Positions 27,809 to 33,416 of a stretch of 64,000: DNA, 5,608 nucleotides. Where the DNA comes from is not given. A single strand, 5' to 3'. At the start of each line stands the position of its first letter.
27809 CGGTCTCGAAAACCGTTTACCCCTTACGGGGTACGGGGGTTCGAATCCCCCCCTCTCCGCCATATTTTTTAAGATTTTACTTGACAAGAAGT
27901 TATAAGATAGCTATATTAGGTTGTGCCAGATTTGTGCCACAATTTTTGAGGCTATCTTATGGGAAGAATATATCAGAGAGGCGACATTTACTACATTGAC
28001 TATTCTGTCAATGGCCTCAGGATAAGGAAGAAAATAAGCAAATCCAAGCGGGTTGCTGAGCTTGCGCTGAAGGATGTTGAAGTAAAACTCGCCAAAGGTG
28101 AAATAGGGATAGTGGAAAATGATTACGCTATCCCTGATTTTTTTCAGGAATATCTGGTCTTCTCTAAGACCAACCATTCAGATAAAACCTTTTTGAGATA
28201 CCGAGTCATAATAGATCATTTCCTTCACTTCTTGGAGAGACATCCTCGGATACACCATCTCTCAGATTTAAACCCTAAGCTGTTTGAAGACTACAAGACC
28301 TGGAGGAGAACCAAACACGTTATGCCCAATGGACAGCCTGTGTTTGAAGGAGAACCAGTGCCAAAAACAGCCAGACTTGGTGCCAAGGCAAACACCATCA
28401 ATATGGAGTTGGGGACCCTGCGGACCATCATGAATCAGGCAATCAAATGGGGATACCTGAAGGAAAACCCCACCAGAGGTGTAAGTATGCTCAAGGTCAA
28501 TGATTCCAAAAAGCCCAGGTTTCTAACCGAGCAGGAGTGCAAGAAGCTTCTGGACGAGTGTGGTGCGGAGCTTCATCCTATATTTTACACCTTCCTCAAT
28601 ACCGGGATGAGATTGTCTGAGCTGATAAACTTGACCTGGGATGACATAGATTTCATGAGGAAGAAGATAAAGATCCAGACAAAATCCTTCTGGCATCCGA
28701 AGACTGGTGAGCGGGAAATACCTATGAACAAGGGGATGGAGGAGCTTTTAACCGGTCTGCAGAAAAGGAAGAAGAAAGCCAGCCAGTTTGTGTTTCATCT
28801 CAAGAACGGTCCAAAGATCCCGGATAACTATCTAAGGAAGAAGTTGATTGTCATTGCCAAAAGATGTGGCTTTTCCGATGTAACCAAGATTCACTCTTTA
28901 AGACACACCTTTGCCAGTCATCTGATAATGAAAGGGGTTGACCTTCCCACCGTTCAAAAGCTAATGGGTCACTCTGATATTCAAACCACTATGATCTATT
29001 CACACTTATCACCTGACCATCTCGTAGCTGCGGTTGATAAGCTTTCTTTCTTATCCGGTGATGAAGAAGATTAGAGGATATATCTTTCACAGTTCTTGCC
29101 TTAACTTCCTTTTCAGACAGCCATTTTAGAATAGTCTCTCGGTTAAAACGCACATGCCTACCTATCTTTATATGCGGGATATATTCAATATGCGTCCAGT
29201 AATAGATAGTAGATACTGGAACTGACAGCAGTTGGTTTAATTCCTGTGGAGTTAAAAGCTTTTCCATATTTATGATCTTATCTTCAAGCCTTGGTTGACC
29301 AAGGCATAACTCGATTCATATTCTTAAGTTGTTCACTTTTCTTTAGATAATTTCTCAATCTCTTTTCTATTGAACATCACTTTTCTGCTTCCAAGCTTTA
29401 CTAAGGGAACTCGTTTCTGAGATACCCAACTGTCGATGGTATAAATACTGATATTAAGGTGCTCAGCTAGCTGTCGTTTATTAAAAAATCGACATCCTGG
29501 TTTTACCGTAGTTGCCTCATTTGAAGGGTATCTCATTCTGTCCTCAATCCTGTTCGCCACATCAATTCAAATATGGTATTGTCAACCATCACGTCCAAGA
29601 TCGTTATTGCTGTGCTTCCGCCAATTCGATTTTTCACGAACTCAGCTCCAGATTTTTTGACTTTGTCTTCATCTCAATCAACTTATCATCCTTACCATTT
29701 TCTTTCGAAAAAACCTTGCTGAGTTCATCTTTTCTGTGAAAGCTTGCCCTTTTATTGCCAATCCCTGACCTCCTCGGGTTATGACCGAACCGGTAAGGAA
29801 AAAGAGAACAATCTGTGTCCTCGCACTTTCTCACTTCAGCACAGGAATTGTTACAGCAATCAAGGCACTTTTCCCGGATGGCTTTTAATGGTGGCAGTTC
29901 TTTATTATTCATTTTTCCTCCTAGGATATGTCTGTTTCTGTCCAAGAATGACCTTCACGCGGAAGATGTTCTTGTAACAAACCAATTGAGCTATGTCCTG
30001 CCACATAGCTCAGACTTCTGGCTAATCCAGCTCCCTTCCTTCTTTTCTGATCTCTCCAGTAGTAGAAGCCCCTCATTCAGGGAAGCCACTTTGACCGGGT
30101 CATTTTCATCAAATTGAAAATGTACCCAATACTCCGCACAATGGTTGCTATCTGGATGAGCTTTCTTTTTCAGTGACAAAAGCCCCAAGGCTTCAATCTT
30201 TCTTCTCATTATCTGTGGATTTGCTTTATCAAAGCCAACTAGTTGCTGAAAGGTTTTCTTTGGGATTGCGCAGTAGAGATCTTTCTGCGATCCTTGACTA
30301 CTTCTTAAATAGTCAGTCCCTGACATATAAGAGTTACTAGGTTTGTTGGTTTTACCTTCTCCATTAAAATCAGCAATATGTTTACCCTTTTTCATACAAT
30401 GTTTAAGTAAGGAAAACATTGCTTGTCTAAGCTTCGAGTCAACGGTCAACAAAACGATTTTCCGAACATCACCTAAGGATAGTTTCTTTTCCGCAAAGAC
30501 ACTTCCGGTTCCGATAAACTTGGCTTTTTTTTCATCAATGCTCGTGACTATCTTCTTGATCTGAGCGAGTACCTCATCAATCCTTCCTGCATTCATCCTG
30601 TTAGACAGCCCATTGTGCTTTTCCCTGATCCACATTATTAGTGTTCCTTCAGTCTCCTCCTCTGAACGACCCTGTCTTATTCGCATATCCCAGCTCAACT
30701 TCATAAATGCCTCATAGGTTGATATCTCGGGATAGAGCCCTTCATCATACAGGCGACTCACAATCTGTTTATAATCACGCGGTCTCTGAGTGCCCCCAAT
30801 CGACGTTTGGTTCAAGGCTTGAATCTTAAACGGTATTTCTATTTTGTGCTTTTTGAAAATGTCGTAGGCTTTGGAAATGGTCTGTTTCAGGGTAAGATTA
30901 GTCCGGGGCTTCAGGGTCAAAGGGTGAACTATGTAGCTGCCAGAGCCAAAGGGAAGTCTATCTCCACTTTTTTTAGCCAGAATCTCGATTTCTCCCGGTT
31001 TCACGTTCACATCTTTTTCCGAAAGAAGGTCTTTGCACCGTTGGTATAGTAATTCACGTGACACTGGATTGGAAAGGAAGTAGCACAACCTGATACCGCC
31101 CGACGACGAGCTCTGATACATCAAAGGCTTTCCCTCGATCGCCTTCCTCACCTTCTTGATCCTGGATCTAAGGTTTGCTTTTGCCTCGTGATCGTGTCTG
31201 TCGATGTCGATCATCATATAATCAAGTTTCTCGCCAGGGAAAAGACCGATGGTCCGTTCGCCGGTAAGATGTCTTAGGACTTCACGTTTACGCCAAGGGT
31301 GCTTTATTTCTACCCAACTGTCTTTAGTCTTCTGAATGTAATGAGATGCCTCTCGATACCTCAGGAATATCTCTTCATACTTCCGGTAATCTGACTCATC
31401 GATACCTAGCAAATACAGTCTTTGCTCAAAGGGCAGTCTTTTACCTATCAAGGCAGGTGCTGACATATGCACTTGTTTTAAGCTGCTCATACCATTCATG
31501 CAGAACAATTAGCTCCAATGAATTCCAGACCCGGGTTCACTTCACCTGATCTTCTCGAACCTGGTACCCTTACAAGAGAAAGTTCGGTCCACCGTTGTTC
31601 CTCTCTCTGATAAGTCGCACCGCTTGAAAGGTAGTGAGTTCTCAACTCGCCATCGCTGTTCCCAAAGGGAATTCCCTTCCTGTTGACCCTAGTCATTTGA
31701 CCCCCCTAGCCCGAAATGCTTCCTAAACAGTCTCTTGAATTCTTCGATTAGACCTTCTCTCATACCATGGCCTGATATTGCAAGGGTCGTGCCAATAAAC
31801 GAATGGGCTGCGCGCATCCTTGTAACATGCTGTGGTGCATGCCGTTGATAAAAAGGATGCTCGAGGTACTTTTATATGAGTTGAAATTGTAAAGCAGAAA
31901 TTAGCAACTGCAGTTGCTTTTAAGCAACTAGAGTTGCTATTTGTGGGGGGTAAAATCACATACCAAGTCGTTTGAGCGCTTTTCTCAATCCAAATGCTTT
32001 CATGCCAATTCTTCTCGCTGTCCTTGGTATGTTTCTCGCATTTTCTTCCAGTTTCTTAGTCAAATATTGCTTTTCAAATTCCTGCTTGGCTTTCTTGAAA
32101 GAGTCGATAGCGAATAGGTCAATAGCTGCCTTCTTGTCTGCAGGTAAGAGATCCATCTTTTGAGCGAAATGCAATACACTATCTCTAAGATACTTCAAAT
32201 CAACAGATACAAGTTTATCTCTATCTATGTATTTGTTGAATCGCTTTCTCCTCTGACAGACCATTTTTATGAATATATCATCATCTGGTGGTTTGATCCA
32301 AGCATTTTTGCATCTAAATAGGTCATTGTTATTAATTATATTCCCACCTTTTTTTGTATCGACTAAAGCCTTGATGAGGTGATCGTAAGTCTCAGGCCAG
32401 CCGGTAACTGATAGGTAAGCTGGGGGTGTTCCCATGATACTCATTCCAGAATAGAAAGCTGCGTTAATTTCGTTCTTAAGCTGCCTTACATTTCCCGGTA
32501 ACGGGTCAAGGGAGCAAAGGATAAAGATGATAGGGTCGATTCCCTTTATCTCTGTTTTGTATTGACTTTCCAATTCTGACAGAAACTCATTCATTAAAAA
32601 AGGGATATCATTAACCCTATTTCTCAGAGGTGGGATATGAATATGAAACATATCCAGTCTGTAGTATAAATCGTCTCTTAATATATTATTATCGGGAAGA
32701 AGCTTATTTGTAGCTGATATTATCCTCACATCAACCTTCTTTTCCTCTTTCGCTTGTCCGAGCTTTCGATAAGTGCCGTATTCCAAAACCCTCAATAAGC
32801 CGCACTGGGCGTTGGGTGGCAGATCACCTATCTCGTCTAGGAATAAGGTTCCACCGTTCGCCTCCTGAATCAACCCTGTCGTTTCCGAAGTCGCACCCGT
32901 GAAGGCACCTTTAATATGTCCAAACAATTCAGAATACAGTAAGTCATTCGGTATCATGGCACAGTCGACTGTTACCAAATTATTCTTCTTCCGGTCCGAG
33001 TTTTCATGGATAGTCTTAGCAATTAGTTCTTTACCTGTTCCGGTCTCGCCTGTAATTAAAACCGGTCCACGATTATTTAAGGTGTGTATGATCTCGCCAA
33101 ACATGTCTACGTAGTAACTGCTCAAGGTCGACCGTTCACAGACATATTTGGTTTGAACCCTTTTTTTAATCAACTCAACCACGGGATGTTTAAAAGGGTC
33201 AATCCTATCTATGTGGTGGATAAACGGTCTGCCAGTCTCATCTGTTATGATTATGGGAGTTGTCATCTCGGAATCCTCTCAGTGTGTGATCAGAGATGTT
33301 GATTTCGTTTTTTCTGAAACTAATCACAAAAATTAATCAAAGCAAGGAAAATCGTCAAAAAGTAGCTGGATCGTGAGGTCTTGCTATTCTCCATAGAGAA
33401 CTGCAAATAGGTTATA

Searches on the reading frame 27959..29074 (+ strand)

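Call 31: search_protein_families(library=pfam, proteins=[window:27959-29074:+], max_evalue=0.001)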
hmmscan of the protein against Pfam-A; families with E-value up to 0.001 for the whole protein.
window:27959-29074:+ (371 aa): 2 families
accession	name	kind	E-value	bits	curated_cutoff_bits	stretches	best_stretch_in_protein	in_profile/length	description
PF00589.27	Phage_integrase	-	1.3e-33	116.6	27.1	1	188-352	2-170/172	Phage integrase family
PF13102.12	Phage_int_SAM_5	-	6e-13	49.4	22.3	1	60-171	4-92/98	Phage integrase SAM-like domain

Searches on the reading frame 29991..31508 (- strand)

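Call 31: search_protein_families(library=pfam, proteins=[window:29991-31508:-], max_evalue=0.001)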
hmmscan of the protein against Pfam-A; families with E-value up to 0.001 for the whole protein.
window:29991-31508:- (505 aa): 1 family
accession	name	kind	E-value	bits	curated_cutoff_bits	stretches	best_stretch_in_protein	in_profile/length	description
PF22548.2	AEP-TOTE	-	0.00038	20.6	27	1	67-165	56-154/230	TOTE conflict system, Archaeo-Eukaryotic Primase domain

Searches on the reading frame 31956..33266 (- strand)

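Call 31: search_protein_families(library=pfam, proteins=[window:31956-33266:-], max_evalue=0.001)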
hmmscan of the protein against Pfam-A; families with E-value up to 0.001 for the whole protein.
window:31956-33266:- (436 aa): 6 families
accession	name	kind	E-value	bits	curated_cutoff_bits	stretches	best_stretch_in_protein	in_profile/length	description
PF00158.32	Sigma54_activat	-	2.7e-56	190.3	20.2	1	56-210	12-168/168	Sigma-54 interaction domain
PF14532.12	Sigma54_activ_2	-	3.2e-18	66.7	25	1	64-214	19-138/138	Sigma-54 interaction domain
PF25601.1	AAA_lid_14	-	2.9e-09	37.1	27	1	215-271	1-57/87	AAA+ ATPase lid domain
PF07728.20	AAA_5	-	1.5e-08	35.1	22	1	68-203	1-138/139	AAA domain (dynein-related subfamily)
PF07724.20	AAA_2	-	1.5e-06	28.8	27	1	68-181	5-115/166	AAA domain (Cdc48 subfamily)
PF00004.35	AAA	-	0.00043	21.2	21.2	1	69-192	1-115/131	ATPase family associated with various cellular activities (AAA)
